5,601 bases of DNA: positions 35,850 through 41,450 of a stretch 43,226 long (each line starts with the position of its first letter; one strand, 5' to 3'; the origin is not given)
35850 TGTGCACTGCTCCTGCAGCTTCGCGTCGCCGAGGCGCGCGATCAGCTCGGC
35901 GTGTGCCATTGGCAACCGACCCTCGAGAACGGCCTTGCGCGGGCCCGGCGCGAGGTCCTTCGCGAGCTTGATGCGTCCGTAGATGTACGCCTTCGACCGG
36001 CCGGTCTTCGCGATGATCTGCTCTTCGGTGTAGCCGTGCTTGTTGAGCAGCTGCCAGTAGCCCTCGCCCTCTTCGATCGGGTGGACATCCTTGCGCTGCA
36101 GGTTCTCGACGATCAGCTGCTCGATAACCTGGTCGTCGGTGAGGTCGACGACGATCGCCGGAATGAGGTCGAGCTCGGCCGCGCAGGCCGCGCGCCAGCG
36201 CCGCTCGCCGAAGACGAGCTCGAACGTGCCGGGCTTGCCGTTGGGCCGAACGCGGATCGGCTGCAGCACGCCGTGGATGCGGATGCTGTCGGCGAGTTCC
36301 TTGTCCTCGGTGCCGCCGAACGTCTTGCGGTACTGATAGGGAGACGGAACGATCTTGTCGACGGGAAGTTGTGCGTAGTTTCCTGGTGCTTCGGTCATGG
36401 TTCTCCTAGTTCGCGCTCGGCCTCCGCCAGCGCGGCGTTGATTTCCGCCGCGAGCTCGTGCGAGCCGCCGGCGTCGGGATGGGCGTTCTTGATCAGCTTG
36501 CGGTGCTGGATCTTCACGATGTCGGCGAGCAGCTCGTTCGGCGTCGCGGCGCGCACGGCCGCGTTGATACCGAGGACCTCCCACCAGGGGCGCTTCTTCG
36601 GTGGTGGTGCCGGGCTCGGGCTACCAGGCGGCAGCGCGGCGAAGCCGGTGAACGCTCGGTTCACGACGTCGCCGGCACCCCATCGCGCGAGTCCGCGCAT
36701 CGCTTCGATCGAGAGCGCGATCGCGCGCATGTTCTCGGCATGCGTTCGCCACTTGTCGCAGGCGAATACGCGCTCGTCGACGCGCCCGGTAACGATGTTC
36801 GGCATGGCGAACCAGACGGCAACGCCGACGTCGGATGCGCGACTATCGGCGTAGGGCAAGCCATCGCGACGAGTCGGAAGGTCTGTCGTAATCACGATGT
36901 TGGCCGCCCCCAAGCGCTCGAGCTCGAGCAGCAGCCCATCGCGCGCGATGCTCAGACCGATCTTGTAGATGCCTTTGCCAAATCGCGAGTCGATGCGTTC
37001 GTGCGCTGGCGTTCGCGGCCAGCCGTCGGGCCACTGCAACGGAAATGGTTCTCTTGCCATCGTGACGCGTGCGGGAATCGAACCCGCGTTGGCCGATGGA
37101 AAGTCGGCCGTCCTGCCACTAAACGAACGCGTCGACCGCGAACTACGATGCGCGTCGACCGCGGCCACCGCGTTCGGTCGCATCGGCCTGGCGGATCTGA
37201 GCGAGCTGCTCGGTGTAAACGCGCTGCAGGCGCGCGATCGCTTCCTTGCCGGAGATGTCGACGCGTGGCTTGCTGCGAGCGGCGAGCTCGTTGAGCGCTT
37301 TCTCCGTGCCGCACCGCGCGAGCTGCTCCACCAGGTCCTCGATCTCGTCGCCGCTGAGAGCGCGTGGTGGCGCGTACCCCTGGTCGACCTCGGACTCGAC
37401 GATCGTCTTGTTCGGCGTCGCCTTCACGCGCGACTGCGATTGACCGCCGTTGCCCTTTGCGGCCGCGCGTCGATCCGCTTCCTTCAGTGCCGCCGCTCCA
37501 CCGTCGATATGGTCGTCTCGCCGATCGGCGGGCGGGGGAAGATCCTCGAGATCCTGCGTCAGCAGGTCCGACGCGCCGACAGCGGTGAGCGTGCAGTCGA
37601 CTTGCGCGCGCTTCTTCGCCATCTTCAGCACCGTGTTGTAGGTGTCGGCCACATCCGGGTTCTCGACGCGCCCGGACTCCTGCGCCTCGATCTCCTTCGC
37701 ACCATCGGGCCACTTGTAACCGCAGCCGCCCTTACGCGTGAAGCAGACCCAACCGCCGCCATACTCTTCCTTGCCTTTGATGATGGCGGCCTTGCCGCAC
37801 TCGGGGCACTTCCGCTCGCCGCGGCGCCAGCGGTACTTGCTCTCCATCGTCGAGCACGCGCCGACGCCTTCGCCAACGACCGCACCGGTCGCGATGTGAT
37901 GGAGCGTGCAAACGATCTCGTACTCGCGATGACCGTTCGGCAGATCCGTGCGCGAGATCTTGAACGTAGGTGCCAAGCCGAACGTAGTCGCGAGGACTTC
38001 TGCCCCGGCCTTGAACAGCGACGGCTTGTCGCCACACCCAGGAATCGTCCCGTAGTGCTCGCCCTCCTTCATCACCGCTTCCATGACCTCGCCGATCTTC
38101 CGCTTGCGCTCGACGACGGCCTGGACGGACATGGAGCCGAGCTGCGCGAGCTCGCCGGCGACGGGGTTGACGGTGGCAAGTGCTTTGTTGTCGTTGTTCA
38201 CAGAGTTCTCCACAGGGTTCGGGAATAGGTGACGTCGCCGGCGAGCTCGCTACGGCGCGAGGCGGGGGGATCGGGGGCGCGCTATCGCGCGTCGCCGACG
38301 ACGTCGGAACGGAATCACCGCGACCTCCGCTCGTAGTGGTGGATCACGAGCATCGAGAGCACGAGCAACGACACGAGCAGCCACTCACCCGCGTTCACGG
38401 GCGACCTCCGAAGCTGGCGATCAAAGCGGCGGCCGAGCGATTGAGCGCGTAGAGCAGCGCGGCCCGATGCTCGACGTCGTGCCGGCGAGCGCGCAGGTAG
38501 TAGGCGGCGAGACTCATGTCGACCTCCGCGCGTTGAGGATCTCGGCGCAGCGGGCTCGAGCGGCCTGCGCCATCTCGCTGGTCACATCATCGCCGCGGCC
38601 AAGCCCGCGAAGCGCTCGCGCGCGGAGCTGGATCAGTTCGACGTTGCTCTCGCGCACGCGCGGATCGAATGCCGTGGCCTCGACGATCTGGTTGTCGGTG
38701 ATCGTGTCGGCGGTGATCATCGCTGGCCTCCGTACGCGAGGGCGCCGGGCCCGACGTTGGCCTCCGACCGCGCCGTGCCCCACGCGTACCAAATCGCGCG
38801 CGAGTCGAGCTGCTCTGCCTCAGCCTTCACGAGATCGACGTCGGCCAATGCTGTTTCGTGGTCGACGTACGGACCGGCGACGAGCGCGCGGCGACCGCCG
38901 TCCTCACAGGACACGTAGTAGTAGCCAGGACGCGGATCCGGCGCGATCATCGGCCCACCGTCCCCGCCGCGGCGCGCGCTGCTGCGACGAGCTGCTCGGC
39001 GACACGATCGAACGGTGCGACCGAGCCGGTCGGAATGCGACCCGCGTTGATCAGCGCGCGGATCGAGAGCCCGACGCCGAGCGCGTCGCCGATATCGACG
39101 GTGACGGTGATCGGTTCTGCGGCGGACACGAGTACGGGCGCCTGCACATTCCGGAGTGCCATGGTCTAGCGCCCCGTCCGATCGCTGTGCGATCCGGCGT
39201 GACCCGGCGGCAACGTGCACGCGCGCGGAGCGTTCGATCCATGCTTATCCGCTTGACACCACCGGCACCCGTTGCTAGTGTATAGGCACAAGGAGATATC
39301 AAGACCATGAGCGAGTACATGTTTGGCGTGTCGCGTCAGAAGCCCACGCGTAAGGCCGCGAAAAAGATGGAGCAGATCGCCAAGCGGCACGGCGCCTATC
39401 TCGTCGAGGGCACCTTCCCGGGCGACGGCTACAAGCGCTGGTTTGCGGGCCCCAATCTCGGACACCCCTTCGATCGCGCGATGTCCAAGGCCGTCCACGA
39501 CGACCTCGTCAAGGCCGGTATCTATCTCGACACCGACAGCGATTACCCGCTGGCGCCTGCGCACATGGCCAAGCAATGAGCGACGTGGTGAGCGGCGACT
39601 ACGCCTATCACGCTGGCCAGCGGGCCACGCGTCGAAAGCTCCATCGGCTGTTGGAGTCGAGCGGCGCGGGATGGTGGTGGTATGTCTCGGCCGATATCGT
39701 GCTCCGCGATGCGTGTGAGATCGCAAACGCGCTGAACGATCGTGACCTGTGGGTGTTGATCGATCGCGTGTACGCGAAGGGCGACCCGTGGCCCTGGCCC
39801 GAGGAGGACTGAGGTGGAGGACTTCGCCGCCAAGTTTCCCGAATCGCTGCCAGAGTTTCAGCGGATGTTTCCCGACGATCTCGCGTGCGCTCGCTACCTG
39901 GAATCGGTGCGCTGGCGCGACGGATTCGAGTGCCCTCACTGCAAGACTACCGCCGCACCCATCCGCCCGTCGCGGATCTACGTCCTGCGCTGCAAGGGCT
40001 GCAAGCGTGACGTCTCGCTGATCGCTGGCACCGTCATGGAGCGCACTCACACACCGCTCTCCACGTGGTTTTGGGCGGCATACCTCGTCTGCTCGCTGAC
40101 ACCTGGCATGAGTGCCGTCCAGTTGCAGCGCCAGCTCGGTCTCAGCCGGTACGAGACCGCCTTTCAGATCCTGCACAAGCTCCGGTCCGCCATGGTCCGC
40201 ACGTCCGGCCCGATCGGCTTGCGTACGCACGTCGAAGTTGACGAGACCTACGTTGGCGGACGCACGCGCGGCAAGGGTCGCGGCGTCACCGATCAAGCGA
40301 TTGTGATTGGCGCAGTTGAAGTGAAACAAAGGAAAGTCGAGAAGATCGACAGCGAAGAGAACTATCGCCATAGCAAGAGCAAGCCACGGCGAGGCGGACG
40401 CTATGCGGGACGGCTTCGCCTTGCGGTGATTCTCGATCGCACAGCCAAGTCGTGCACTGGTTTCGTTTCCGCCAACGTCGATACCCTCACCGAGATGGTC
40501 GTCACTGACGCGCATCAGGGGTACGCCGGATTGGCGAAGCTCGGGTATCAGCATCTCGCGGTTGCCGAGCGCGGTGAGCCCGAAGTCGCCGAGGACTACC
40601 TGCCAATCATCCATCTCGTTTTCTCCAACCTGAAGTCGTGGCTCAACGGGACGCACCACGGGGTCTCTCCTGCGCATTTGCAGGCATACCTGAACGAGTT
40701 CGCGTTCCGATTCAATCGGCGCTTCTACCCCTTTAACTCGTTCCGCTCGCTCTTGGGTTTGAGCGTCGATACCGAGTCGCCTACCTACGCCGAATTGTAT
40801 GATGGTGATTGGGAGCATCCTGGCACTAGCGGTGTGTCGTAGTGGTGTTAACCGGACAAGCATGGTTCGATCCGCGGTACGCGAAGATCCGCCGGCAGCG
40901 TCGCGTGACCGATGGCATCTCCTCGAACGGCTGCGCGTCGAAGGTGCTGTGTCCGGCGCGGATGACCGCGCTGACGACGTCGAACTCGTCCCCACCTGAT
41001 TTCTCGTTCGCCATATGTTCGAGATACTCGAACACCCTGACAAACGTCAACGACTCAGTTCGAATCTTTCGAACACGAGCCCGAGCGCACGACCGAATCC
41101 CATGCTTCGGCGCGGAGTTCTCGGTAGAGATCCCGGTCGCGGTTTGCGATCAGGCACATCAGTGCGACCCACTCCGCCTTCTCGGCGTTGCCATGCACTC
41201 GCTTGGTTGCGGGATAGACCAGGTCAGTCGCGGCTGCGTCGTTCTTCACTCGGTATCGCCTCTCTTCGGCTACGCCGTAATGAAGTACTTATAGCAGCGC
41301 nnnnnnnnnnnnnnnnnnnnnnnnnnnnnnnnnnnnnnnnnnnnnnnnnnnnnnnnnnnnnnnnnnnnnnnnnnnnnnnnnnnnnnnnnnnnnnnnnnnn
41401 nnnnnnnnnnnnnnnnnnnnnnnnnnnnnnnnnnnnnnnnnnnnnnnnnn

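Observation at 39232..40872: Precisely delimited IS1595-family element carrying two passenger ORFs, inserted in the phage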

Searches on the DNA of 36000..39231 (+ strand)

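Call 9: search_dna_similar(query=window:36000-39231:+, collection=phages, mode=near, max_rows=20)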
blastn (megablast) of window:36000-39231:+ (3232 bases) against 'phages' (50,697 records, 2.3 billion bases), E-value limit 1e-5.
No match.

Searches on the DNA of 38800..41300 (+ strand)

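Call 7: search_dna_similar(query=window:39232-40872:+, collection=phages, mode=near, max_rows=40)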
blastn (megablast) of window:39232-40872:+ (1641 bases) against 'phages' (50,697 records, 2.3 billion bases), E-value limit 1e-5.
No match.

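Call 8: search_dna_similar(query=window:39232-40872:+, collection=plasmids, mode=near, max_rows=30)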
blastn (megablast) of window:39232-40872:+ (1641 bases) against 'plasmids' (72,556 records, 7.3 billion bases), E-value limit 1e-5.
No match.

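Call 90: search_rna_families(source=window, start=38800, end=41300, threshold=evalue, max_evalue=1)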
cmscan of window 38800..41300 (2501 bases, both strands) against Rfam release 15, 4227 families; matches with E-value up to 1: 0.
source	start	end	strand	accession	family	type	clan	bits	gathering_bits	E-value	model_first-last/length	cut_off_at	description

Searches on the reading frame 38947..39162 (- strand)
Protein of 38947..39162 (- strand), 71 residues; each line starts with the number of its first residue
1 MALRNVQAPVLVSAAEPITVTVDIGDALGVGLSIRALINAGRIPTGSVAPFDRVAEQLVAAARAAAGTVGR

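Call 65: find_related_loci(query=window:38947-39159:-, collection=viral_contigs, flank=5000)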
Query window:38947-39159:- (70 aa) in viral_contigs; peptide patterns used: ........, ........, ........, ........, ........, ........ (x = any residue, [..] = any of these).
120 stretches matched a pattern, but none encodes a relative of the query by tblastn (E <= 1e-3).

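Call 66: find_encoding_contigs(protein=window:38947-39162:-, flank=3000, max_places=10)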
Protein window:38947-39162:- (71 aa): 4 contigs read that carry it; 2 places shown.
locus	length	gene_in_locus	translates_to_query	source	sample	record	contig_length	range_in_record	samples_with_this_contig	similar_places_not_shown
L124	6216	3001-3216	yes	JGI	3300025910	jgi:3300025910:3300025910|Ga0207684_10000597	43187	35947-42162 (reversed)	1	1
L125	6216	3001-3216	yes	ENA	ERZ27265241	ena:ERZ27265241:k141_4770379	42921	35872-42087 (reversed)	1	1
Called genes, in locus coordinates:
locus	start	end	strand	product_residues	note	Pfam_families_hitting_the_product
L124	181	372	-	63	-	PF12844:HTH_19, PF13560:HTH_31, PF13443:HTH_26 (weak), PF01381:HTH_3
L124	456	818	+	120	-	PF01381:HTH_3 (faint)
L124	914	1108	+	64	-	-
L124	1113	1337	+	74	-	-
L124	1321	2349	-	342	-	PF12760:Zn_ribbon_IS1595, PF12762:DDE_Tnp_IS1595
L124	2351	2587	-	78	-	-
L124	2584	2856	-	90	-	-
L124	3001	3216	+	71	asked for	-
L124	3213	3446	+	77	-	-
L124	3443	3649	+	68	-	-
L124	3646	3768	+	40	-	-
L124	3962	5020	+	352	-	-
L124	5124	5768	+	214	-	-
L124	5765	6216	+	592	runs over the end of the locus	PF02195:ParB_N, PF17762:HTH_ParB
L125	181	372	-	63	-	PF12844:HTH_19, PF13560:HTH_31, PF13443:HTH_26 (weak), PF01381:HTH_3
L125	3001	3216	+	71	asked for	-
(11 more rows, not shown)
